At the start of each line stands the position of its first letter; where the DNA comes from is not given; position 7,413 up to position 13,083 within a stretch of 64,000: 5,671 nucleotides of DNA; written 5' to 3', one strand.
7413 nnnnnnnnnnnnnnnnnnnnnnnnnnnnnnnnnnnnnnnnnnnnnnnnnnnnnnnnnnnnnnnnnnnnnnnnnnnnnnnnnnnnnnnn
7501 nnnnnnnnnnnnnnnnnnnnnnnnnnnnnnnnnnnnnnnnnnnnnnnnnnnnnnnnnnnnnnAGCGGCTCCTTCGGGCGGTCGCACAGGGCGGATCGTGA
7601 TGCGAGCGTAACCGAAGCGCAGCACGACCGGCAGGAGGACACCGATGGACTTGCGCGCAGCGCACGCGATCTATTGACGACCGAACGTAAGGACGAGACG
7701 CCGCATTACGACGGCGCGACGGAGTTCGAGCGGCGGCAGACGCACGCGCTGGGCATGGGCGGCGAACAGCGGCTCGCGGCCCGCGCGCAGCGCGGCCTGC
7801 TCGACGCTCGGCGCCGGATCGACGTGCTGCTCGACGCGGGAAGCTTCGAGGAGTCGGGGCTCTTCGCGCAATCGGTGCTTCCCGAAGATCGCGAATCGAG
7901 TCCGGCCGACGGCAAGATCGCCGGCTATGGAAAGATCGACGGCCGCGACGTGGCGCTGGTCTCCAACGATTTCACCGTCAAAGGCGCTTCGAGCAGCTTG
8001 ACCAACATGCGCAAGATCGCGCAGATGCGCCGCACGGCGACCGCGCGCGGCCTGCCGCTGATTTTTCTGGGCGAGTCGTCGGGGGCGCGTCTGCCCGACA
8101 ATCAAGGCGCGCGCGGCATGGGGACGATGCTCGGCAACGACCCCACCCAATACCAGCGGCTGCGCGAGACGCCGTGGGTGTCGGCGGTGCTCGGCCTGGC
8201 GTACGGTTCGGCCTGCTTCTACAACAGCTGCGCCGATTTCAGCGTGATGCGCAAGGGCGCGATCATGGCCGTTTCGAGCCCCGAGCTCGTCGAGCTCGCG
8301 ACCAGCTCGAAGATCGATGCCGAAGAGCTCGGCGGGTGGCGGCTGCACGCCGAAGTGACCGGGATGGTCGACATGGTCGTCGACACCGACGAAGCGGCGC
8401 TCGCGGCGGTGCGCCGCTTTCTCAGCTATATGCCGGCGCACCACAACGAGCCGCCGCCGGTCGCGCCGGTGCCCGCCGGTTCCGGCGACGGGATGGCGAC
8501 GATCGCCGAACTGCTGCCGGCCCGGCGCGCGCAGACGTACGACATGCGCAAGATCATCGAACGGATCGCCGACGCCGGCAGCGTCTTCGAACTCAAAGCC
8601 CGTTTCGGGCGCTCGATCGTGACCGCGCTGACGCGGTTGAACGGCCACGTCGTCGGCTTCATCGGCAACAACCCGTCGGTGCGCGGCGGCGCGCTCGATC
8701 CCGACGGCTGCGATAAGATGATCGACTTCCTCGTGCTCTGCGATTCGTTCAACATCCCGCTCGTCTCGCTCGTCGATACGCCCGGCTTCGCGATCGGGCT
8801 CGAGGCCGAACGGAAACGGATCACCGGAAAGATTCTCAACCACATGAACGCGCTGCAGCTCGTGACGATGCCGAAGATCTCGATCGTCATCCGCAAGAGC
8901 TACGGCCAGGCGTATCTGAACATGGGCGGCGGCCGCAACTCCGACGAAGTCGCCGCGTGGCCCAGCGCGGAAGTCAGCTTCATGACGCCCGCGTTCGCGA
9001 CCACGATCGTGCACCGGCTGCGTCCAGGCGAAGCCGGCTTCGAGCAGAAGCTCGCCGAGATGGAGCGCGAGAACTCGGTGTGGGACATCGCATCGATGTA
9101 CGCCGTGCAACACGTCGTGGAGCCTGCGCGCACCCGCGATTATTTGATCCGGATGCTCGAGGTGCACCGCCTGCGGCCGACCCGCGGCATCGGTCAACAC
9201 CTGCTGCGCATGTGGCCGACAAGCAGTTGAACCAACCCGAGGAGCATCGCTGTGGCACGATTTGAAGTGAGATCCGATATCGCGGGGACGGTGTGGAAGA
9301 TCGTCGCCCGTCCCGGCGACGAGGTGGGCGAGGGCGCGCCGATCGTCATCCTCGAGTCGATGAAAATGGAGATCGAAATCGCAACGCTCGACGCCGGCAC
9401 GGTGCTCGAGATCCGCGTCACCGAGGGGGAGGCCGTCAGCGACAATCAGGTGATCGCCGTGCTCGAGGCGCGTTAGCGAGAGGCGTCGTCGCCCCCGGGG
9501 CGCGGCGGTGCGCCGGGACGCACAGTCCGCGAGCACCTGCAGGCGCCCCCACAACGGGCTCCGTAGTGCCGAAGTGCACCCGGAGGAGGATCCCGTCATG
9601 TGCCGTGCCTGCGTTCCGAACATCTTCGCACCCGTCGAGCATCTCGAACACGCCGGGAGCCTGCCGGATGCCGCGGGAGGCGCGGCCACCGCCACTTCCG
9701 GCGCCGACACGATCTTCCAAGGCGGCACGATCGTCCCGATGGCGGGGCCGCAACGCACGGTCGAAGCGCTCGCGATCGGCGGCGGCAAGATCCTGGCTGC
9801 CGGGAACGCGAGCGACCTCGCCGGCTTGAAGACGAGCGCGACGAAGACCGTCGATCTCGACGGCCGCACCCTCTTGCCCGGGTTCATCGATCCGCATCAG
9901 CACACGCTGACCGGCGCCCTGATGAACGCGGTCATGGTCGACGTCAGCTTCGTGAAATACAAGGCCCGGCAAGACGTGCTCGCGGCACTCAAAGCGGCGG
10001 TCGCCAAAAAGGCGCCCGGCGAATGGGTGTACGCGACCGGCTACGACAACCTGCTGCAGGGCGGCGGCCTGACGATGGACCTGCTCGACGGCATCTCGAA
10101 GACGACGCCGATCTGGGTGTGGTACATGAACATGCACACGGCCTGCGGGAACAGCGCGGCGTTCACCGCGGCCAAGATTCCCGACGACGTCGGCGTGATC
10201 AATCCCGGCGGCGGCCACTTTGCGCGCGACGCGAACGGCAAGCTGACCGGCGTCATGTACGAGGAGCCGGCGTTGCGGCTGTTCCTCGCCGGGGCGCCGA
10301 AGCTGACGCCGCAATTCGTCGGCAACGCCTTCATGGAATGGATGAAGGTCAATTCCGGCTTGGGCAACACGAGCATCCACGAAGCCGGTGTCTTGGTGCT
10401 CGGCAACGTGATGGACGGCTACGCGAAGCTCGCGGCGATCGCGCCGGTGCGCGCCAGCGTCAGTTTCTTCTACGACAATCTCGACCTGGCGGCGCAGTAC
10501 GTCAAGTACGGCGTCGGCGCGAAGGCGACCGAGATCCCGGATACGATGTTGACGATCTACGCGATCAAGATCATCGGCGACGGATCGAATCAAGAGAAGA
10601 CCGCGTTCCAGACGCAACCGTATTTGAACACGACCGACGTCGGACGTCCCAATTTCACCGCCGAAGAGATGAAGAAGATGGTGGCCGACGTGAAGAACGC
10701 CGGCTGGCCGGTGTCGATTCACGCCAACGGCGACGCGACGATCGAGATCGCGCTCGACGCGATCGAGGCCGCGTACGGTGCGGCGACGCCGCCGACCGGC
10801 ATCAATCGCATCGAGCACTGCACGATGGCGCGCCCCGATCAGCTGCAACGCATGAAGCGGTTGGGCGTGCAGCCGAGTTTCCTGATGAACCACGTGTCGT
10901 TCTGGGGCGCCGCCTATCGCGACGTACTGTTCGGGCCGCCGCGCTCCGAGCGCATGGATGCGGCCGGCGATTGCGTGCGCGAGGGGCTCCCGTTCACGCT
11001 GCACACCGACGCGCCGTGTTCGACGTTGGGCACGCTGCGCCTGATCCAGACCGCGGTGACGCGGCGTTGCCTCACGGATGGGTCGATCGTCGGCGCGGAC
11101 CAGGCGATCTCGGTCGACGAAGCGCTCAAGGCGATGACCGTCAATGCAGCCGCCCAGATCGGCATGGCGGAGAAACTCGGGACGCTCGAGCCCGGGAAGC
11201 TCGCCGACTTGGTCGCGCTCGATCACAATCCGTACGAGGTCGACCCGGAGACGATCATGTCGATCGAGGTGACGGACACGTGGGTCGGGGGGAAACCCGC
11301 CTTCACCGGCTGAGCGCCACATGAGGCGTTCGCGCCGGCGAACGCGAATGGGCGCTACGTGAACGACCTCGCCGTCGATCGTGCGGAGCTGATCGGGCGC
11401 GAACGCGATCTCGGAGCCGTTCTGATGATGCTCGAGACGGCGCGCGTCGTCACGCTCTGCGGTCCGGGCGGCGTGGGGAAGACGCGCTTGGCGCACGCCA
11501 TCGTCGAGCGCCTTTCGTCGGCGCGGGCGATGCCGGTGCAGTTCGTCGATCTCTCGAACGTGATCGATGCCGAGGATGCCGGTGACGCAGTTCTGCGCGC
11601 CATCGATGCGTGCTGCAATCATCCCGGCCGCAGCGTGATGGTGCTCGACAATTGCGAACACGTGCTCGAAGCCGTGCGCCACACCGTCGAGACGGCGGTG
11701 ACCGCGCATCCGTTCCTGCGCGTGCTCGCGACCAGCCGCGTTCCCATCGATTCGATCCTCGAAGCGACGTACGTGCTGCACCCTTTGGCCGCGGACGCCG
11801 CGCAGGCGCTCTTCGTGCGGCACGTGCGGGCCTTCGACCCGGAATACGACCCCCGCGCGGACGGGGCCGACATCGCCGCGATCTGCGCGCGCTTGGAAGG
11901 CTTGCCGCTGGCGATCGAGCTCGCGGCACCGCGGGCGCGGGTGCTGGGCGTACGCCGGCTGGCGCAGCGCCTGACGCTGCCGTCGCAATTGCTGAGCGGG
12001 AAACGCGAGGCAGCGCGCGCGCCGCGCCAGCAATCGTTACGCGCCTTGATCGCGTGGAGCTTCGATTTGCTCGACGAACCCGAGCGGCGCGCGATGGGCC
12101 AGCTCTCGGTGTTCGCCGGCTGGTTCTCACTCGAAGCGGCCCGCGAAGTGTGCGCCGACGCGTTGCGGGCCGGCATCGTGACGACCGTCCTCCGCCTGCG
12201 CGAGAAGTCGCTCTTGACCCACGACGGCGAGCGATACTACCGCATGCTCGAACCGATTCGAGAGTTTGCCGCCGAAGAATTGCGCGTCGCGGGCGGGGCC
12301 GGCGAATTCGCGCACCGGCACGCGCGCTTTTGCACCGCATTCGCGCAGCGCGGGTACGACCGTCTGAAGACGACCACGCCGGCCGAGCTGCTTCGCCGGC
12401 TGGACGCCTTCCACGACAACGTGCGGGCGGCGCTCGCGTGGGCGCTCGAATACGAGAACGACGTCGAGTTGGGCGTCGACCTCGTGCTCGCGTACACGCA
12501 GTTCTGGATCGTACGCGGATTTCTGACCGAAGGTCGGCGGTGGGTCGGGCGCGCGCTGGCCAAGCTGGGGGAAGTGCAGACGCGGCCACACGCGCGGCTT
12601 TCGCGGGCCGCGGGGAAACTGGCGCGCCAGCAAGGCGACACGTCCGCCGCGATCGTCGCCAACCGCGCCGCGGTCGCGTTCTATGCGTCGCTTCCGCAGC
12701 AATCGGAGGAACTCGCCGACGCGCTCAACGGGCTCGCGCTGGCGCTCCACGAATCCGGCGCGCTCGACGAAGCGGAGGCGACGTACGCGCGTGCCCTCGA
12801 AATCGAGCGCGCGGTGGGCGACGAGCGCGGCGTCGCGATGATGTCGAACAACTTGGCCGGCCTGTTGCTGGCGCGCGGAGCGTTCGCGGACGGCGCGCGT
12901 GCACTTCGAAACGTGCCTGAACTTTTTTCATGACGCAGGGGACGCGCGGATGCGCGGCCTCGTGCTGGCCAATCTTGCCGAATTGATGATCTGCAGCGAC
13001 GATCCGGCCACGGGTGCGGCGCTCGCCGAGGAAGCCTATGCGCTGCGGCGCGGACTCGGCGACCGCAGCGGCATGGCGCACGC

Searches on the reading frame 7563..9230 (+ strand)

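Call 72: search_protein_families(library=pfam, proteins=[window:7563-9230:+], max_evalue=0.0001)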
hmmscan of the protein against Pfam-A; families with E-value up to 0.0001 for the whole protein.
window:7563-9230:+ (555 aa): 2 families
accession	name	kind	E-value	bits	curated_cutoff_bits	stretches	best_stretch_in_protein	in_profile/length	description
PF01039.27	Carboxyl_trans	-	9.1e-97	325.1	22.3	1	76-535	4-478/493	Carboxyl transferase domain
PF03255.19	ACCA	-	3.4e-11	43.3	23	1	350-444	92-194/310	Acetyl co-enzyme A carboxylase carboxyltransferase-like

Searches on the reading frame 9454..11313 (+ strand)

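Call 72: search_protein_families(library=pfam, proteins=[window:9454-11313:+], max_evalue=0.0001)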
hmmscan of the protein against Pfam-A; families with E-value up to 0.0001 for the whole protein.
window:9454-11313:+ (619 aa): 2 families
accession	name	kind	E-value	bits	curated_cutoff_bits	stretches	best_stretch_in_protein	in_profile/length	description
PF07969.17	Amidohydro_3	-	5.6e-80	270.5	29.7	1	131-616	1-471/472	Amidohydrolase family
PF01979.26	Amidohydro_1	-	6.8e-24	85.2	25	1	396-614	127-343/345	Amidohydrolase family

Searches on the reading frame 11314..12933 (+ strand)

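Call 72: search_protein_families(library=pfam, proteins=[window:11314-12933:+], max_evalue=0.0001)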
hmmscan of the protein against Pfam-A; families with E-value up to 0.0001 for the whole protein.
window:11314-12933:+ (539 aa): 3 families
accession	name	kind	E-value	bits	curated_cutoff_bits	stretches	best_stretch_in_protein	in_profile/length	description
PF13424.12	TPR_12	-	1.2e-07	32.3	30.1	1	467-525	2-62/77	Tetratricopeptide repeat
PF13401.12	AAA_22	-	9.9e-06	26.3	27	1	42-123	4-84/130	AAA domain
PF20720.3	nSTAND3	-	2.6e-05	24.4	27.2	0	36-88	10-59/155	Novel STAND NTPase 3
